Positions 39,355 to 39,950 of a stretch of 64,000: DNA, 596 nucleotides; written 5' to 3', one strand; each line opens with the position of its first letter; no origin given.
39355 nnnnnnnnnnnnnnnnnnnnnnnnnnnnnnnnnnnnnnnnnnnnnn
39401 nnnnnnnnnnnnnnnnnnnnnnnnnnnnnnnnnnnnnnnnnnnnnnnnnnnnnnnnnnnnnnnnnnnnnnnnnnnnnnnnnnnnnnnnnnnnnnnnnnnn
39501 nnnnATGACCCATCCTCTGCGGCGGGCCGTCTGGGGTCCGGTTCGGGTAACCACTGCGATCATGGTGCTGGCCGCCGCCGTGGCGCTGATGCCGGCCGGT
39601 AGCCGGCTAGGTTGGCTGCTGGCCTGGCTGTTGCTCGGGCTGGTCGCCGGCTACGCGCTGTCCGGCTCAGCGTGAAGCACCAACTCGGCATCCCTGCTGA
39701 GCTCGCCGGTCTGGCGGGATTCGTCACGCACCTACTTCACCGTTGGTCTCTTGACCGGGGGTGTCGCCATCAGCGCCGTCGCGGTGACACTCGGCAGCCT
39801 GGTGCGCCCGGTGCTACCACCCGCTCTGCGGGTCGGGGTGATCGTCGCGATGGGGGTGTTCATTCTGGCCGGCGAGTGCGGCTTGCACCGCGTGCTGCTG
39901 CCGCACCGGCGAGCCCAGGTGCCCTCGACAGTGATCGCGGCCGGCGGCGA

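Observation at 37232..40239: Coupled MauE-like / thioredoxin-like / Tat-exported 8-Cys protein operon in mauE-mauD-mauA order, with no dehydrogenase partners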

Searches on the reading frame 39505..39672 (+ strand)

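Call 3: search_protein_families(library=pfam, proteins=[window:39505-39672:+], max_evalue=1)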
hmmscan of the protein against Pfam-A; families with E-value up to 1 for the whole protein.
window:39505-39672:+ (56 aa): 0 families

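Call 4: search_protein_families(library=ncbifam, proteins=[window:39505-39672:+], max_evalue=1)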
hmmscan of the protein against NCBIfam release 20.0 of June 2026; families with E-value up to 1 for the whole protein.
window:39505-39672:+ (56 aa): 1 family
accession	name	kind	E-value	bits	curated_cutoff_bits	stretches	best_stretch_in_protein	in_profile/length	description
NF011343.0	PRK14760.1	equivalog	0.039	13.9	54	1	16-37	4-23/24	protein YoaJ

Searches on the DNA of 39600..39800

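Call 42: search_rna_families(source=window, start=39600, end=39800, threshold=evalue, max_evalue=10)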
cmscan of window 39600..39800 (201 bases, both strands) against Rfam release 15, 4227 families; matches with E-value up to 10: 5.
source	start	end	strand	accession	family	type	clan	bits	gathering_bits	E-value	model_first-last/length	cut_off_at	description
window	39702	39746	+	RF01656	ceN72-3_ceN74-2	Gene; sRNA;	-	14.8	38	1.4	1-130/130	no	Nematode sRNA ceN72-3_ceN74-2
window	39681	39797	+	RF02203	WT1-AS_1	Gene; lncRNA;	-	14.3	40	7.7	1-109/109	no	WT1 antisense RNA conserved region 1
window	39600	39649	+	RF02935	che1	Gene; sRNA;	-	12.9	54.1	9.3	34-91/91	5'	che1 RNA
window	39600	39704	+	RF01390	isrG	Gene; sRNA;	-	11.7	100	0.26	174-279/279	5'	isrG Hfq binding RNA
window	39609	39632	+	RF01877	MIAT_exon5_3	Gene; lncRNA;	-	6.1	90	1.9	359-382/382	no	Myocardial infarction associated transcript exon 5 conserved region 3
